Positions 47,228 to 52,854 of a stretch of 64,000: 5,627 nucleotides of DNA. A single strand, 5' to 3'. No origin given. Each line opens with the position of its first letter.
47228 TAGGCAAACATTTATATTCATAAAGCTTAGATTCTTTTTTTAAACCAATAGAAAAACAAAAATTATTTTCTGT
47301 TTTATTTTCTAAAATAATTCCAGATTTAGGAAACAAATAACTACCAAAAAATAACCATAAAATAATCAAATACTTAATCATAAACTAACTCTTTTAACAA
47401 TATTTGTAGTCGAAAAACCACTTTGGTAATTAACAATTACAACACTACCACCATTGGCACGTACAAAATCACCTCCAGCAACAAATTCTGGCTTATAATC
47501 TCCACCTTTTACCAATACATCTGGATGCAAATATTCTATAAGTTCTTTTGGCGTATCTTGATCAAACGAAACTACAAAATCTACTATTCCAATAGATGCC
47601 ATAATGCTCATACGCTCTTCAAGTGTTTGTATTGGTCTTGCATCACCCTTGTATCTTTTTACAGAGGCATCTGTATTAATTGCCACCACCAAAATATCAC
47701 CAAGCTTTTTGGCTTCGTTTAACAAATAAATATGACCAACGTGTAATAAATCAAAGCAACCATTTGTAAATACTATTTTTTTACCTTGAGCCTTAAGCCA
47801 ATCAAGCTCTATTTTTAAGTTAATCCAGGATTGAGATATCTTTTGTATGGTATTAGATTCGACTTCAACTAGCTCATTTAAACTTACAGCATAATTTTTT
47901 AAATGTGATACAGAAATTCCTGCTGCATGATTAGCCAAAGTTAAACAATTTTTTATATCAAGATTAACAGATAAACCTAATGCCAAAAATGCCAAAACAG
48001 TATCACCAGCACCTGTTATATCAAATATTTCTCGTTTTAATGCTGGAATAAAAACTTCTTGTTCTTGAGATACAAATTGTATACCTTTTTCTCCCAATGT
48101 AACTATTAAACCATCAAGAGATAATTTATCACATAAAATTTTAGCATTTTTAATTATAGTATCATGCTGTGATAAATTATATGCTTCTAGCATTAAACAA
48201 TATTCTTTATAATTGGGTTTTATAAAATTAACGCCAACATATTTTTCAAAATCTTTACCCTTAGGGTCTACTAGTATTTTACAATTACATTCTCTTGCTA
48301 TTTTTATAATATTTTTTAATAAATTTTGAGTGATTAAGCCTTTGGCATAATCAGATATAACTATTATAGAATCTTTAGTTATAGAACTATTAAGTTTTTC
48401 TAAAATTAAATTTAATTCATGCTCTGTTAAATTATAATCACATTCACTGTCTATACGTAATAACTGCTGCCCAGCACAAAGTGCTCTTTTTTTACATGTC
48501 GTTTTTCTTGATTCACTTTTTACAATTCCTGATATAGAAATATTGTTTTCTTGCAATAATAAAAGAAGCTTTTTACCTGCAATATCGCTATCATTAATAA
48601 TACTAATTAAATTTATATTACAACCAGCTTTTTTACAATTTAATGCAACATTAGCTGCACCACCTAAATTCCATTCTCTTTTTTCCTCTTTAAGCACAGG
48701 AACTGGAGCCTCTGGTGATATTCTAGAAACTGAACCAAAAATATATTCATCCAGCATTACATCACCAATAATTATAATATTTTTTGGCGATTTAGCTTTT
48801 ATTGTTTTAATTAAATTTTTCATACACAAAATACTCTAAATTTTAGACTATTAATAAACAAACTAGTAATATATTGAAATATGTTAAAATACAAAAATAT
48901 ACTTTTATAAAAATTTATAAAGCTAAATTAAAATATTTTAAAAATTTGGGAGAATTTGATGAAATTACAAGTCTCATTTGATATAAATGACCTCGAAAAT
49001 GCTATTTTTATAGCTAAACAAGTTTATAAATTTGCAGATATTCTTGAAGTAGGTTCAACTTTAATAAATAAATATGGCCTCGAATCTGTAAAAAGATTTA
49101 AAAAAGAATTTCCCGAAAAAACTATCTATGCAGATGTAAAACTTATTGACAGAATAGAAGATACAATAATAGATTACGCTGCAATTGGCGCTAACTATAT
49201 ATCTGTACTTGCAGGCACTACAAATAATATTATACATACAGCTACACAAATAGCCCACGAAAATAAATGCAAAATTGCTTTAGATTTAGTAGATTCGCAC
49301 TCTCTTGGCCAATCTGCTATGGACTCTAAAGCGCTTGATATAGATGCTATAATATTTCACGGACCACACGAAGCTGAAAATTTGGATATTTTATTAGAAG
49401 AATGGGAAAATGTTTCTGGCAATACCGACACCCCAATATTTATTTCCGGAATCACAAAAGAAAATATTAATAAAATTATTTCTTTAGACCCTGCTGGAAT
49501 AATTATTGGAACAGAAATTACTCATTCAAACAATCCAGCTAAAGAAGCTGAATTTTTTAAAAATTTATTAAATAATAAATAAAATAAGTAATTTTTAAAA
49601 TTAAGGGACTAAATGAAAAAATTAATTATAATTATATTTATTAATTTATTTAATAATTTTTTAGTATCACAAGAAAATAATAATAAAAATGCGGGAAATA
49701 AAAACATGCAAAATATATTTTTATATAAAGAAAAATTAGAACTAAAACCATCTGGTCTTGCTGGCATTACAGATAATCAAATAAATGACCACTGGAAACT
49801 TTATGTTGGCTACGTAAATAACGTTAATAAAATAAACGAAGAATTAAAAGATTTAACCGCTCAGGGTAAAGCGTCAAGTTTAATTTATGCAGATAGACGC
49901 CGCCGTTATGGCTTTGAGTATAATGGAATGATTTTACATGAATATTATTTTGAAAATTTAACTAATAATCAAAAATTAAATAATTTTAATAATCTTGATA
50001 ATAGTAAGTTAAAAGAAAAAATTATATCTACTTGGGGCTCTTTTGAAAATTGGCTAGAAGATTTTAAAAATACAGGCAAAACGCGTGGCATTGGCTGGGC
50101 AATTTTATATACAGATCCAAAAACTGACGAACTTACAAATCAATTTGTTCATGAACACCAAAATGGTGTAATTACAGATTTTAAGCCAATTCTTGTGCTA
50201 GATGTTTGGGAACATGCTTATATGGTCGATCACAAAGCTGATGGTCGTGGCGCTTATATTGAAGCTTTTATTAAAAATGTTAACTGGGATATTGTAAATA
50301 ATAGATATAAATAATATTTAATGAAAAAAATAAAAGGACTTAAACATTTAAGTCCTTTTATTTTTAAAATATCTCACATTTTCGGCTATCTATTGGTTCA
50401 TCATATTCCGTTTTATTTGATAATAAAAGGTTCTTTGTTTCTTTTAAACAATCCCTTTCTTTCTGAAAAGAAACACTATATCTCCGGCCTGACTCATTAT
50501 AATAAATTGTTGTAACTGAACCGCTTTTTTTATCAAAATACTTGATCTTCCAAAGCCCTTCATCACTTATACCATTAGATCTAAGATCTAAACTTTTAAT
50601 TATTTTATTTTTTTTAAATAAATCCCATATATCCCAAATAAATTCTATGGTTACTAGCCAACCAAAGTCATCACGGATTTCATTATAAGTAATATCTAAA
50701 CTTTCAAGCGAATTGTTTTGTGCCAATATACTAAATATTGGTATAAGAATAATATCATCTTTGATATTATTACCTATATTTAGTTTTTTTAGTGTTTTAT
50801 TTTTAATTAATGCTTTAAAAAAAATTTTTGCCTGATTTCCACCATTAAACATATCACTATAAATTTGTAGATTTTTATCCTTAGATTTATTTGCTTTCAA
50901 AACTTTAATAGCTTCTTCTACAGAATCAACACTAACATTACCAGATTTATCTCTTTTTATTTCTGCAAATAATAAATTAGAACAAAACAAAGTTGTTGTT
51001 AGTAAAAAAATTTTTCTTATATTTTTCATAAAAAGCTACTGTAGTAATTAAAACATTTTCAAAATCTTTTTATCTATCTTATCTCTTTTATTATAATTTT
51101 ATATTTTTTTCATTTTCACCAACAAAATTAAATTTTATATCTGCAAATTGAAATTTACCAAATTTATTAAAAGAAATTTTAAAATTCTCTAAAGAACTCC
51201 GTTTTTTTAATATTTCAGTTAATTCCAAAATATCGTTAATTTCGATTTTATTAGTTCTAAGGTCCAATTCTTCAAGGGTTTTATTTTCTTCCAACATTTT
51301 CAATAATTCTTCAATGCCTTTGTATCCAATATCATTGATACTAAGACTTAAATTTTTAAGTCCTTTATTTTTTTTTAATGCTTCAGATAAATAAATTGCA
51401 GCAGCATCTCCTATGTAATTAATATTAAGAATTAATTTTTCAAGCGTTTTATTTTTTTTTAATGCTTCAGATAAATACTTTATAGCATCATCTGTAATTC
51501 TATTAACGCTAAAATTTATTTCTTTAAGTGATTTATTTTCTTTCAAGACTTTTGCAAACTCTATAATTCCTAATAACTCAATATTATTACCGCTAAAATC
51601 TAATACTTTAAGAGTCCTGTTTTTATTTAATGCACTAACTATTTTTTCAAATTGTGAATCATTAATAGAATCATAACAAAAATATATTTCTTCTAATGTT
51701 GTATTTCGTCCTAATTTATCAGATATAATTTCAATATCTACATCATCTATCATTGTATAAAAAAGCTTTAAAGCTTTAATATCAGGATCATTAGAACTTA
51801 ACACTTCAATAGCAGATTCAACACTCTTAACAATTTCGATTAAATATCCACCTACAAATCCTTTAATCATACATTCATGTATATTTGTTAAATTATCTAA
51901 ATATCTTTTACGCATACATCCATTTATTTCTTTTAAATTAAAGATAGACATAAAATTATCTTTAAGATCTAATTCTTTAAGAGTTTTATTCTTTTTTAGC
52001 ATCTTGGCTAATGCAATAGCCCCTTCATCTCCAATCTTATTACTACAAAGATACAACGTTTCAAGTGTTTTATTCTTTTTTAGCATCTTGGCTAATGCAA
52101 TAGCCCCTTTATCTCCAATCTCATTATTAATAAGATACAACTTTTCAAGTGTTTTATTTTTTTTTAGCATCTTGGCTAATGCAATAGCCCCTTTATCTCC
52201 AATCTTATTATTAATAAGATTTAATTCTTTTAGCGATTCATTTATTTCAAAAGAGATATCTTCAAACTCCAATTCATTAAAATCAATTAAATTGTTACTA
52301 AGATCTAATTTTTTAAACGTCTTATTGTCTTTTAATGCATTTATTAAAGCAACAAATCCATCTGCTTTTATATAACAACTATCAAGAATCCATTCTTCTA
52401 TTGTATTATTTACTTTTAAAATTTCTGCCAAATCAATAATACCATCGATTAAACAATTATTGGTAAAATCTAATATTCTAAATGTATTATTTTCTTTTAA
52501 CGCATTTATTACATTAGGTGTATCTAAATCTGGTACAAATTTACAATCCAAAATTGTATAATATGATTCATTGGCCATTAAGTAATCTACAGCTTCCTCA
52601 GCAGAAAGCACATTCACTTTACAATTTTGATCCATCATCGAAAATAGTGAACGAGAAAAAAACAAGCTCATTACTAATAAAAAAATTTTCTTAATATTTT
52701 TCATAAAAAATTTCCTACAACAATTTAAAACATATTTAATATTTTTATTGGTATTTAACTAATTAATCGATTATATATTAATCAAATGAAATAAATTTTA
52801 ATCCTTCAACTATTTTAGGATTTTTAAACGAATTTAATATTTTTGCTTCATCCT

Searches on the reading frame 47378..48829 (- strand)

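Call 14: search_protein_families(library=pfam, proteins=[window:47378-48829:-], max_evalue=0.00001)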
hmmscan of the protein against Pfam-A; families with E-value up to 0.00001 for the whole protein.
window:47378-48829:- (483 aa): 2 families
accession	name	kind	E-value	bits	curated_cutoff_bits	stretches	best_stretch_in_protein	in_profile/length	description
PF00294.29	PfkB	-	2.2e-31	109.7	25.8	1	17-309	3-292/302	pfkB family carbohydrate kinase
PF01467.32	CTP_transf_like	-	4.7e-18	66.1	21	1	354-454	1-99/133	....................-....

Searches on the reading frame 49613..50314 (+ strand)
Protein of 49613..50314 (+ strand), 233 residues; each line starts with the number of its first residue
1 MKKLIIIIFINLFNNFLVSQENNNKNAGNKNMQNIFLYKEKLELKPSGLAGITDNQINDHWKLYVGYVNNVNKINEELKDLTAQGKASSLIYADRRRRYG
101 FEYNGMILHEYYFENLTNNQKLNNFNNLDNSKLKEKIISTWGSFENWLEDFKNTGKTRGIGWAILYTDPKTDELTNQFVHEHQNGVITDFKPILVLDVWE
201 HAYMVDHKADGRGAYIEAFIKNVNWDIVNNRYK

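Call 54: search_protein_families(library=pfam, proteins=[window:49613-50314:+], max_evalue=0.001)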
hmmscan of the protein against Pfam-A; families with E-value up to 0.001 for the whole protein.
window:49613-50314:+ (233 aa): 2 families
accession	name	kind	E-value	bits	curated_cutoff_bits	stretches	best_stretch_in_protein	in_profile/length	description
PF02777.23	Sod_Fe_C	-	5.1e-27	94.3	20.9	1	131-231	3-102/102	Iron/manganese superoxide dismutases, C-terminal domain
PF00081.27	Sod_Fe_N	-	0.00028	21.7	27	1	60-116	27-81/82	Iron/manganese superoxide dismutases, alpha-hairpin domain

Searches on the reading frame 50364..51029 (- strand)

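Call 54: search_protein_families(library=pfam, proteins=[window:50364-51029:-], max_evalue=0.001)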
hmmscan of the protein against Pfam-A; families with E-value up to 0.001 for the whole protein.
window:50364-51029:- (221 aa): 2 families
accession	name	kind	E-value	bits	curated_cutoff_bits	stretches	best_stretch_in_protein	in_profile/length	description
PF13516.12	LRR_6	-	2.5e-10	40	23.4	0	141-159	2-20/24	Leucine Rich repeat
PF00560.39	LRR_1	-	0.00079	19.5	20.6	0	107-119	1-13/23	Leucine Rich Repeat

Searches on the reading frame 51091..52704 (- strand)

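Call 14: search_protein_families(library=pfam, proteins=[window:51091-52704:-], max_evalue=0.00001)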
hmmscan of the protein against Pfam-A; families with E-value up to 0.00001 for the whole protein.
window:51091-52704:- (537 aa): 3 families
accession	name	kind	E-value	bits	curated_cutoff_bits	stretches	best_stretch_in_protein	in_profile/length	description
PF13516.12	LRR_6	-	1.4e-34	115.8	23.4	0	210-233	1-24/24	Leucine Rich repeat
PF00560.39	LRR_1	-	1.5e-11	42.5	20.6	0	365-380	2-17/23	Leucine Rich Repeat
PF12799.13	LRR_4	-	1e-07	32.4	27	0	213-250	2-33/44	Leucine Rich repeats (2 copies)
